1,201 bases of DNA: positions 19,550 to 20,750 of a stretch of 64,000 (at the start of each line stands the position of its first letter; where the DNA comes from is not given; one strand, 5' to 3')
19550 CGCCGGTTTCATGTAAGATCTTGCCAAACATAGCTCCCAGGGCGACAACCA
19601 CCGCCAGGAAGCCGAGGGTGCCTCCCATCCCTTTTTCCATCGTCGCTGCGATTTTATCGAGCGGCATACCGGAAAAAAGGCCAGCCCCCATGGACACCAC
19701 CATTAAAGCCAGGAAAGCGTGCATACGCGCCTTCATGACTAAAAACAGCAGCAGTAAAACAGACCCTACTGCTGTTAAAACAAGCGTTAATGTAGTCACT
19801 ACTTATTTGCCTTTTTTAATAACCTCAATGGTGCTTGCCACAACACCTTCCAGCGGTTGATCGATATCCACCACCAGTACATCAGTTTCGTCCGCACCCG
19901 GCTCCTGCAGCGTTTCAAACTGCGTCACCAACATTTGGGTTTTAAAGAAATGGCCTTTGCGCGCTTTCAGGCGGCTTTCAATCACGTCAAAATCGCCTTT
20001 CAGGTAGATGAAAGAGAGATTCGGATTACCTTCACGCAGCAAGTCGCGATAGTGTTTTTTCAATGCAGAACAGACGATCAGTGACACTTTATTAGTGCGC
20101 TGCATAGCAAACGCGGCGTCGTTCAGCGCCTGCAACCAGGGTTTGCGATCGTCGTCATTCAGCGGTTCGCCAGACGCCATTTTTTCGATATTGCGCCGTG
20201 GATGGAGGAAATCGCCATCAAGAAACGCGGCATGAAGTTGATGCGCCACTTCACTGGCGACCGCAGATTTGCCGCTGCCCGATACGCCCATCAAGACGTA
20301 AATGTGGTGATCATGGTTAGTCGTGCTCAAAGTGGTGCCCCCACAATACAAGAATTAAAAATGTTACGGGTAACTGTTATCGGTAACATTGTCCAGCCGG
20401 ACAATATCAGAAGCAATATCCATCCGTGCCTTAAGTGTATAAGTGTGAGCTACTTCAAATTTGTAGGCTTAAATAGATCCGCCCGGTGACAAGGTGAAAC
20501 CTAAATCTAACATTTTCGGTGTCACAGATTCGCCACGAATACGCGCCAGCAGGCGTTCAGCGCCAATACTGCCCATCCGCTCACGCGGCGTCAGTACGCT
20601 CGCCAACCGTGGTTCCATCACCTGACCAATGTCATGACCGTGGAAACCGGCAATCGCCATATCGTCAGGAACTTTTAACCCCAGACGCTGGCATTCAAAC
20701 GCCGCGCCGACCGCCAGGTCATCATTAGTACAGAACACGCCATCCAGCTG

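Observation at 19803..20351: gntK appears to initiate at TTG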

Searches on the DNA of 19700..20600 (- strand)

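Call 3: search_dna_similar(query=window:19700-20600:-, collection=ecoli_genomes, mode=near, max_rows=20, rows=spread)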
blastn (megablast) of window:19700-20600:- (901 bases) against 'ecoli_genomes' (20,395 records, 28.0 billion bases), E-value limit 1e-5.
Records with a match: 5425; places in all: 5428; records where one place covers at least 80% of the query: 5425.
Genomes with a match: 5425 of 5426; with a place that covers at least 80% of the query: 5425. Places per genome that has any: lowest 1, median 1, highest 2. On chromosomes: 5428 places; on plasmids: 0.
Best place of each record, by identity: >=99% 1891; 95-99% 3534.
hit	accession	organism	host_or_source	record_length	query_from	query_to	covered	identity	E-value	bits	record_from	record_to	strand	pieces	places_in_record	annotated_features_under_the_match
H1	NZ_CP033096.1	Escherichia coli strain CP53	pig feces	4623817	1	901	100%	100.0%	0e+0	1664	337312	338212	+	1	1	gntK: gluconokinase | gntR: gluconate operon transcriptional repressor GntR | gntU: gluconate transporter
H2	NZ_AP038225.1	Escherichia coli strain HCM-21C-2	Gallus gallus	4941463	1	901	100%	99.8%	0e+0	1653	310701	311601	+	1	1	gntK: gluconokinase | gntR: gluconate operon transcriptional repressor GntR | gntU: gluconate transporter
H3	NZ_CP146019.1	Escherichia coli strain ECO8855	Homo sapiens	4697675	1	901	100%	99.7%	0e+0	1648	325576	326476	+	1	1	gntK: gluconokinase | gntR: gluconate operon transcriptional repressor GntR | gntU: gluconate transporter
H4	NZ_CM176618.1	Escherichia coli strain 2c3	Gallus gallus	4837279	1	901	100%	99.7%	0e+0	1648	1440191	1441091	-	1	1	gntK: gluconokinase | gntR: gluconate operon transcriptional repressor GntR | gntU: gluconate transporter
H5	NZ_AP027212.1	Escherichia coli strain JNE131328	Homo sapiens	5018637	1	901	100%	99.2%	0e+0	1626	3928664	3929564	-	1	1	gntK: gluconokinase | gntR: gluconate operon transcriptional repressor GntR | gntU: gluconate transporter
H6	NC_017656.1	Escherichia coli O55:H7 str. RM12579 strain RM12579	Homo sapiens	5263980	1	901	100%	99.1%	0e+0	1620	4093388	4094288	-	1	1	gntK: gluconokinase | gntR: gluconate operon transcriptional repressor GntR | gntU: gluconate transporter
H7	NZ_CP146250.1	Escherichia coli strain L26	chicken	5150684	1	901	100%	99.1%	0e+0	1620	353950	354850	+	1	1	gntK: gluconokinase | gntR: gluconate operon transcriptional repressor GntR | gntU: gluconate transporter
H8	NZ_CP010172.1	Escherichia coli strain H8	not applicable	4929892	1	901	100%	98.9%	0e+0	1609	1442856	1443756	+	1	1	gntK: gluconokinase | gntR: gluconate operon transcriptional repressor GntR | gntU: gluconate transporter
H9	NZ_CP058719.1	Escherichia coli strain M159-1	Manis javanica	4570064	1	901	100%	98.9%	0e+0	1609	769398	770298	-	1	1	gntK: gluconokinase | gntR: gluconate operon transcriptional repressor GntR | gntU: gluconate transporter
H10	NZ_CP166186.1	Escherichia coli strain CRE78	Homo sapiens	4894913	1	901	100%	98.9%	0e+0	1609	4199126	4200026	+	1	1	gntK: gluconokinase | gntR: gluconate operon transcriptional repressor GntR | gntU: gluconate transporter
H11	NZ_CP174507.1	Escherichia coli strain Trp01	lab stock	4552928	1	901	100%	98.9%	0e+0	1609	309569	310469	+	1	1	gntK: gluconokinase | gntR: gluconate operon transcriptional repressor GntR | gntU: gluconate transporter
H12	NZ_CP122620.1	Escherichia coli strain ETEC4090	Sus scrofa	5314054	1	901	100%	98.8%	0e+0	1604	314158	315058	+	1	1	gntK: gluconokinase | gntR: gluconate operon transcriptional repressor GntR | gntU: gluconate transporter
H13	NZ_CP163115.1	Escherichia coli strain W46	Homo sapiens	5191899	1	901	100%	98.6%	0e+0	1592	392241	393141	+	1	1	gntK: gluconokinase | gntR: gluconate operon transcriptional repressor GntR | gntU: gluconate transporter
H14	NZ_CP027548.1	Escherichia coli strain 2014C-3061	Homo sapiens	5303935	1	901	100%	98.4%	0e+0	1587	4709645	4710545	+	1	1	gntK: gluconokinase | gntR: gluconate operon transcriptional repressor GntR | gntU: gluconate transporter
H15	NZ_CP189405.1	Escherichia coli strain N767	Homo sapiens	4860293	1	901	100%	98.4%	0e+0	1587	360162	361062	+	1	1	gntK: gluconokinase | gntR: gluconate operon transcriptional repressor GntR | gntU: gluconate transporter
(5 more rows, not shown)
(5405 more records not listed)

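Call 6: get_annotated_region(hit=H1, flank=1500)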
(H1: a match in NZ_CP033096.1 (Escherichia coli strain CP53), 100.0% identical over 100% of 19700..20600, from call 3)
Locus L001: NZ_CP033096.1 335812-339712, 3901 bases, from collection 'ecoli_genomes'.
description: Escherichia coli strain CP53 chromosome, complete genome
organism: Escherichia coli strain CP53 (NCBI taxid 562)
replicon: chromosome; assembly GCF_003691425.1
host: -; source: pig feces; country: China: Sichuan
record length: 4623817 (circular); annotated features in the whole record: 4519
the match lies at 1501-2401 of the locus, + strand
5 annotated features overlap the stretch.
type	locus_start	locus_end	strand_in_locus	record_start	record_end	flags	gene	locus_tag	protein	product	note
CDS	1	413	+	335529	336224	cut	yhhW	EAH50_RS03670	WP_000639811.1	quercetin 2,3-dioxygenase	-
CDS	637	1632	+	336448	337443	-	gntR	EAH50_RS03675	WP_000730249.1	gluconate operon transcriptional repressor GntR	-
CDS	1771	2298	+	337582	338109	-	gntK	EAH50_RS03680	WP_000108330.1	gluconokinase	-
CDS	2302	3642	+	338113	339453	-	gntU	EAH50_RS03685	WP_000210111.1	gluconate transporter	-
CDS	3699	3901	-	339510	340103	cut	yhgN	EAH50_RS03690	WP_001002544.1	NAAT family transporter YhgN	-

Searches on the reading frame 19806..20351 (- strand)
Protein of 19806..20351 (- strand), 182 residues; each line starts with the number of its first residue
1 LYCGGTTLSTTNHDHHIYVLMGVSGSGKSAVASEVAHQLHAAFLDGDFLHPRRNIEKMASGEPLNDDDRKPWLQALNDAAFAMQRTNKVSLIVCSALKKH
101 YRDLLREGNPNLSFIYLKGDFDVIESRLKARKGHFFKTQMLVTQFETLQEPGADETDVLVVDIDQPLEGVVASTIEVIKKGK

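Call 4: search_solved_structures(query=window:19806-20351:-, show_alignments=3)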
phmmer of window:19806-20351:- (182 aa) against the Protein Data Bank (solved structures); distinct sequences matched with E-value up to 0.001: 5.
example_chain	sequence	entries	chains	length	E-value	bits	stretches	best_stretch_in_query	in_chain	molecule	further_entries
1knq_A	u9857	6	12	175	3e-115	385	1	8-182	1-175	Gluconate kinase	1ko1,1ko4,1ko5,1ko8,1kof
3t61_A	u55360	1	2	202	1.5e-36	128.7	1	18-174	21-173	Gluconokinase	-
4eun_A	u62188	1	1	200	2.9e-34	121.3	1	14-172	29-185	thermoresistant glucokinase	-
4loa_A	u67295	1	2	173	0.00019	24.2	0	19-128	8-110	De-novo design amidase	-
3adb_A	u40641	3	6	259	0.00062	22.6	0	12-154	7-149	L-seryl-tRNA(Sec) kinase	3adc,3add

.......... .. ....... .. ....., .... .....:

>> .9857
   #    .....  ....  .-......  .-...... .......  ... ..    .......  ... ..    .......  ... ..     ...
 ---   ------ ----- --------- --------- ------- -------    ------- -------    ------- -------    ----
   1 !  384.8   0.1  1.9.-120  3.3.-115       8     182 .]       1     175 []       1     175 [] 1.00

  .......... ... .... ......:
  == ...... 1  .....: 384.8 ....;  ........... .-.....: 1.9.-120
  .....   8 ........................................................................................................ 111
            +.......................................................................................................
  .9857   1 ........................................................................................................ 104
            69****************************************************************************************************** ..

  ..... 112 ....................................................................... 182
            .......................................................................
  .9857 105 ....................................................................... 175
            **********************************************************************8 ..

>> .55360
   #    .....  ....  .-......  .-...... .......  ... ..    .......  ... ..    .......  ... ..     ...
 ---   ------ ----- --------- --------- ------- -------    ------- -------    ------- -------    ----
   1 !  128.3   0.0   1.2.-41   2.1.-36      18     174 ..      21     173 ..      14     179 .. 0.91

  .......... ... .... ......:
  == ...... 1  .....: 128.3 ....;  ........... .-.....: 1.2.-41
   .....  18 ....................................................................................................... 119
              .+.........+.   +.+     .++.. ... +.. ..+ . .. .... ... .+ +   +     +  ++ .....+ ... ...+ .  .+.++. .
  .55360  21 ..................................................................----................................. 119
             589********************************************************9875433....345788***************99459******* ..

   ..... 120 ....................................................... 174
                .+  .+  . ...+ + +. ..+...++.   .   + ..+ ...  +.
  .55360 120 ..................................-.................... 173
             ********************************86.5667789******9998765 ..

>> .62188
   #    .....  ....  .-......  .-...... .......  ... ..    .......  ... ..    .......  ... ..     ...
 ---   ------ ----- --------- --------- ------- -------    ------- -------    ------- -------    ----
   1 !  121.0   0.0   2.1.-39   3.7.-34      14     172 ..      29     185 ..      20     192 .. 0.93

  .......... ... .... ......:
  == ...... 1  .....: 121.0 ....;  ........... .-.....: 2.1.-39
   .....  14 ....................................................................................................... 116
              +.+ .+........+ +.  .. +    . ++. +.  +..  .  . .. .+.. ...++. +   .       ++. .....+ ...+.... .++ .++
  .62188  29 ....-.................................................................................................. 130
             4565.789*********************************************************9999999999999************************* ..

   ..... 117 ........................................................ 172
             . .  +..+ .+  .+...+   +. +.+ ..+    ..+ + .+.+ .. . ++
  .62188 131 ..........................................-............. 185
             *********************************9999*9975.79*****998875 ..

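Call 26: list_cluster_members(proteins=[window:19806-20330:-, window:19806-20351:-])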
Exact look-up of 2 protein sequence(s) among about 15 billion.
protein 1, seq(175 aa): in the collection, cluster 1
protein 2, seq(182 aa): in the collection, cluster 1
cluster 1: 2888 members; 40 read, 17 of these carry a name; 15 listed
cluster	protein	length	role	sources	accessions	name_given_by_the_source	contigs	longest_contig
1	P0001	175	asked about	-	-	gluconokinase [Escherichia coli] | Thermoresistant gluconokinase n=30 Tax=Enterobacteriaceae TaxID=543 RepID=GNTK_ECOLI | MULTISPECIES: gluconokinase [Gammaproteobacteria]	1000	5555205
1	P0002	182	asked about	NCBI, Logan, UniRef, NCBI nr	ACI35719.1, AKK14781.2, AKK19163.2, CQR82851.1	thermoresistant gluconokinase [Escherichia coli O157:H7 str. TW14588] | Gluconokinase n=1 Tax=Escherichia coli O157:H7 (strain EC869) TaxID=478008 ... | thermoresistant gluconokinase [Escherichia coli O157:H7 str. EC4115]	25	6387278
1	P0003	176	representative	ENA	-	-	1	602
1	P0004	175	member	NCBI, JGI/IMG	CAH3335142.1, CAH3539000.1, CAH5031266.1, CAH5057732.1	Thermoresistant gluconokinase, partial [Escherichia coli] | gluconokinase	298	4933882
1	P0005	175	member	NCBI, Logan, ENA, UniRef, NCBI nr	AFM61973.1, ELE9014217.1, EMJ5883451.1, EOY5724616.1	gluconokinase [Enterobacter cloacae] | Gluconokinase n=1 Tax=Enterobacter cloacae TaxID=550 RepID=A0A427KNK4_ENTCL | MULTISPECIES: gluconokinase [Enterobacter]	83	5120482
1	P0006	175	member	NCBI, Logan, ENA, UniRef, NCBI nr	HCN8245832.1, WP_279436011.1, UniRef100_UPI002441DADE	gluconokinase [Escherichia coli] | gluconokinase n=1 Tax=Escherichia coli TaxID=562 RepID=UPI002441DADE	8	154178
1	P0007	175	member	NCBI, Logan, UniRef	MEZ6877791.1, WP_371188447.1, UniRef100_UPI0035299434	gluconokinase [Enterobacter sp. KBR-315C3_2022] | gluconokinase n=1 Tax=Enterobacter sp. KBR-315C3_2022 TaxID=3242494 RepID=UPI0035299434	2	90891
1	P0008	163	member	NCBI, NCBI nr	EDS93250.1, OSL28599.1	shikimate kinase [Escherichia albertii TW07627]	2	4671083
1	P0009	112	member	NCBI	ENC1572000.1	gluconokinase, partial [Salmonella enterica subsp. enterica serovar Newport]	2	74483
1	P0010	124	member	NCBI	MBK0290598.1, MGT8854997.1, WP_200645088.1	gluconokinase, partial [Salmonella enterica subsp. enterica serovar Infantis]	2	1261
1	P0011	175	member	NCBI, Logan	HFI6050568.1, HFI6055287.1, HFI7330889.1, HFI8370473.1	TPA: gluconokinase [Escherichia coli]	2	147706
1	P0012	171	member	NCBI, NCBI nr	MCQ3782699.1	gluconokinase, partial [Salmonella enterica subsp. enterica serovar Indiana] | gluconokinase [Salmonella enterica subsp. enterica serovar Indiana]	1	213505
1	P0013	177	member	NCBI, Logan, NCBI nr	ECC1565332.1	gluconokinase [Salmonella enterica subsp. enterica] | gluconokinase [Salmonella enterica subsp. enterica serovar Enteritidis]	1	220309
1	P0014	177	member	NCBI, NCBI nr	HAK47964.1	MAG TPA: gluconokinase [Salmonella bongori] | gluconokinase [Salmonella bongori]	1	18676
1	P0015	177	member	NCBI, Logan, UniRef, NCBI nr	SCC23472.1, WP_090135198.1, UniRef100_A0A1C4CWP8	gluconokinase [Kosakonia oryziphila] | Gluconokinase n=1 Tax=Kosakonia oryziphila TaxID=1005667 RepID=A0A1C4CWP8_9ENTR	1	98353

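Call 37: search_protein_families(proteins=[window:19806-20351:-], library=ncbifam)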
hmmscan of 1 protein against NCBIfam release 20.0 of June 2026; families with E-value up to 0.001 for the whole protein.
window:19806-20351:- (182 aa): 12 families
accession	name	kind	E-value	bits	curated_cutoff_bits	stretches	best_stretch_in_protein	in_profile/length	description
NF008583.0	PRK11545.1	equivalog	2.6e-112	372.3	265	1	8-181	1-174/177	gluconokinase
TIGR01313.1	therm_gnt_kin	subfamily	3.6e-72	241.5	113.75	1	18-180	1-164/164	gluconokinase, GntK/IdnK-type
NF007336.0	PRK09825.1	equivalog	2e-54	183.9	304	1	17-172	5-160/176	gluconokinase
NF010552.0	PRK13946.1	equivalog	1e-07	31.8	186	1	13-47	21-55/198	shikimate kinase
NF004035.0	PRK05506.1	subfamily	2.8e-06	25.9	715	1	15-151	460-597/632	bifunctional sulfate adenylyltransferase subunit 1/adenylylsulfate kinase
TIGR00455.1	apsK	equivalog_domain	5.6e-06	26.1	138.7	1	11-138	14-141/184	adenylyl-sulfate kinase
NF040667.1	hom_kin_desulfo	exception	8.7e-05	22.5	197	1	19-49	4-34/163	homoserine kinase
NF003013.0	PRK03846.1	subfamily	0.00015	21.5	163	1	12-137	25-150/202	adenylyl-sulfate kinase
NF002059.0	PRK00889.1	subfamily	0.00028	20.6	244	1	18-147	8-136/177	adenylyl-sulfate kinase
NF004041.0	PRK05541.1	subfamily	0.00029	20.9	127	1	13-127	5-118/176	adenylyl-sulfate kinase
TIGR02322.1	phosphon_PhnN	equivalog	0.00042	20.1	156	0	17-81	3-66/179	phosphonate metabolism protein/1,5-bisphosphokinase (PRPP-forming) PhnN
NF010553.0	PRK13947.1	equivalog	0.00074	19.7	204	0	19-59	5-40/173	shikimate kinase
